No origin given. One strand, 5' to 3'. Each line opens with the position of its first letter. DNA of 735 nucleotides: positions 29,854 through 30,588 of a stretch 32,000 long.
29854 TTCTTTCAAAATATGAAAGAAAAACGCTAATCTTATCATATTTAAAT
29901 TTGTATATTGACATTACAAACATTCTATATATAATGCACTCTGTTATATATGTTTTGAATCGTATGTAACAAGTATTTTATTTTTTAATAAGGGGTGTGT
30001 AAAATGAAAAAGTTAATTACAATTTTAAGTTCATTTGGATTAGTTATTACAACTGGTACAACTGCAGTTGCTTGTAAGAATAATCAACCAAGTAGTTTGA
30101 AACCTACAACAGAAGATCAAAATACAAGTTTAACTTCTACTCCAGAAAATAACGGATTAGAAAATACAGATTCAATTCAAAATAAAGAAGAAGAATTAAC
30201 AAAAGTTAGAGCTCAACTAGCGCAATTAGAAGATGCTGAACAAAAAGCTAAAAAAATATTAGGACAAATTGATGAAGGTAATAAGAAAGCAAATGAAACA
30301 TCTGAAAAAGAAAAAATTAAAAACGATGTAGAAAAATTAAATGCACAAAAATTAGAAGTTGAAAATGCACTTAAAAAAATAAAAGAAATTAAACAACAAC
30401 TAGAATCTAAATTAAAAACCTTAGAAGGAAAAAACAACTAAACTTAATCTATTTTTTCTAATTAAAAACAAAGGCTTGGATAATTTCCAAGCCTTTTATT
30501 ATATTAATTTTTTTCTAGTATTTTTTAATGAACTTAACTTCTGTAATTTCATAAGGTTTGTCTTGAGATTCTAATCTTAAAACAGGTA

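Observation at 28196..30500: Tandem three-gene family of coiled-coil lipoproteins forming a contingency-type surface locus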

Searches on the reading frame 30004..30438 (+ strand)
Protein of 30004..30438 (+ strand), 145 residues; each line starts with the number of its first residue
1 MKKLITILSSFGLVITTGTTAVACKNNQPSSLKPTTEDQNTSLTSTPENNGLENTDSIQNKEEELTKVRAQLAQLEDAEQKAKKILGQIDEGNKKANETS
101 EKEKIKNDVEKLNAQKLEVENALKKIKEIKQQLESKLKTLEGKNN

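Call 26: search_protein_families(library=pfam, proteins=[window:30004-30438:+], max_evalue=1)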
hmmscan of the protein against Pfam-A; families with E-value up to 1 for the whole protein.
window:30004-30438:+ (145 aa): 9 families
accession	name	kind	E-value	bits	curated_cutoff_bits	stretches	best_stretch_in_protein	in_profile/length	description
PF07889.17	DUF1664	-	0.007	16.8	34.6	1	63-143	41-123/124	Protein of unknown function (DUF1664)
PF10459.15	Peptidase_S46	-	0.035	13.2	22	1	39-132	305-398/698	Peptidase S46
PF06424.17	PRP1_N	-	0.049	14.5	22.4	1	31-134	32-125/144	PRP1 splicing factor, N-terminal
PF15005.11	IZUMO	-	0.087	13.9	25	1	57-140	24-103/143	Izumo sperm-egg fusion, Ig domain-associated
PF03961.19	FapA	-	0.12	12.3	31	1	60-141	153-230/272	Flagellar Assembly Protein A beta solenoid domain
PF08614.16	ATG16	-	0.14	12.8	33.7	0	27-140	43-153/200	Autophagy protein 16 (ATG16)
PF19745.5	FUT8_N_cat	-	0.63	9.2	27.6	1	46-141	43-139/499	Alpha-(1,6)-fucosyltransferase N- and catalytic domains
PF25071.1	DUF7795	-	0.66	10.4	27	0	59-99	78-118/123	Domain of unknown function (DUF7795)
PF08826.15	DMPK_coil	-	0.84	10.2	22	1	118-144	15-41/61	DMPK coiled coil domain like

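Call 27: search_protein_families(library=ncbifam, proteins=[window:30004-30438:+], max_evalue=1)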
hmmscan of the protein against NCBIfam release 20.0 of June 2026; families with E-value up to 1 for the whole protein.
window:30004-30438:+ (145 aa): 24 families
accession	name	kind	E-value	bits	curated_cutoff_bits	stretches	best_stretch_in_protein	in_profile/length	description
NF038029.1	LP_plasma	domain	1.9e-09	37.8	24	1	1-24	1-24/24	lipoprotein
NF045726.2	XXplasma_LP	domain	7.2e-08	32.5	19.3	1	2-28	1-27/27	Vmc-like lipoprotein signal peptide domain-containing protein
TIGR04547.1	Mollicu_LP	subfamily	1.3e-05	23.8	65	1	1-45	1-41/807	MOLPALP family lipoprotein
NF003034.1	PRK03918.1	equivalog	0.00035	18.7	700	1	53-140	338-424/878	DNA double-strand break repair ATPase Rad50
NF038030.1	spiralin_LP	equivalog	0.0012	18.5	140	1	1-87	1-69/239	spiralin lipoprotein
TIGR04527.1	mycoplas_twoTM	subfamily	0.0088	15.8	125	1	11-138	21-157/248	MG_279/MG_280 family protein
NF033885.1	conj_TraP_IncI1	equivalog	0.018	14.8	135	1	17-135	24-139/217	conjugal transfer protein TraP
NF053514.2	JUQZ_fam_ocin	equivalog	0.025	14.9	40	1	1-50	1-49/107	BLB8/JUQZ-1 family protein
NF045780.1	TrlF_fam_ATP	equivalog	0.062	12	350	1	37-140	566-670/944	TrlF family AAA-like ATPase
NF045487.1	ASRP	equivalog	0.068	11.8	300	1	58-134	127-276/593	archaea-specific SMC-related protein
NF047839.1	PspM_Rv2743c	equivalog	0.13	12.1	80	1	65-136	87-164/220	phage shock envelope stress response protein PspM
NF000668.1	PRK00033.1-1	equivalog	0.15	12.2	86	1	78-116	31-69/77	ATP-dependent Clp protease adapter ClpS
NF005644.0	PRK07408.1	subfamily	0.16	11.5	261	1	21-82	152-213/258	RNA polymerase sigma factor SigF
NF045842.1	MIP_near_MIB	exception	0.17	10.4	305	1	2-135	4-133/740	Ig-specific serine endopeptidase MIP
NF047596.1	LIMLP_15305_fam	equivalog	0.19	11.6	210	0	43-85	130-172/175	LIMLP_15305 family protein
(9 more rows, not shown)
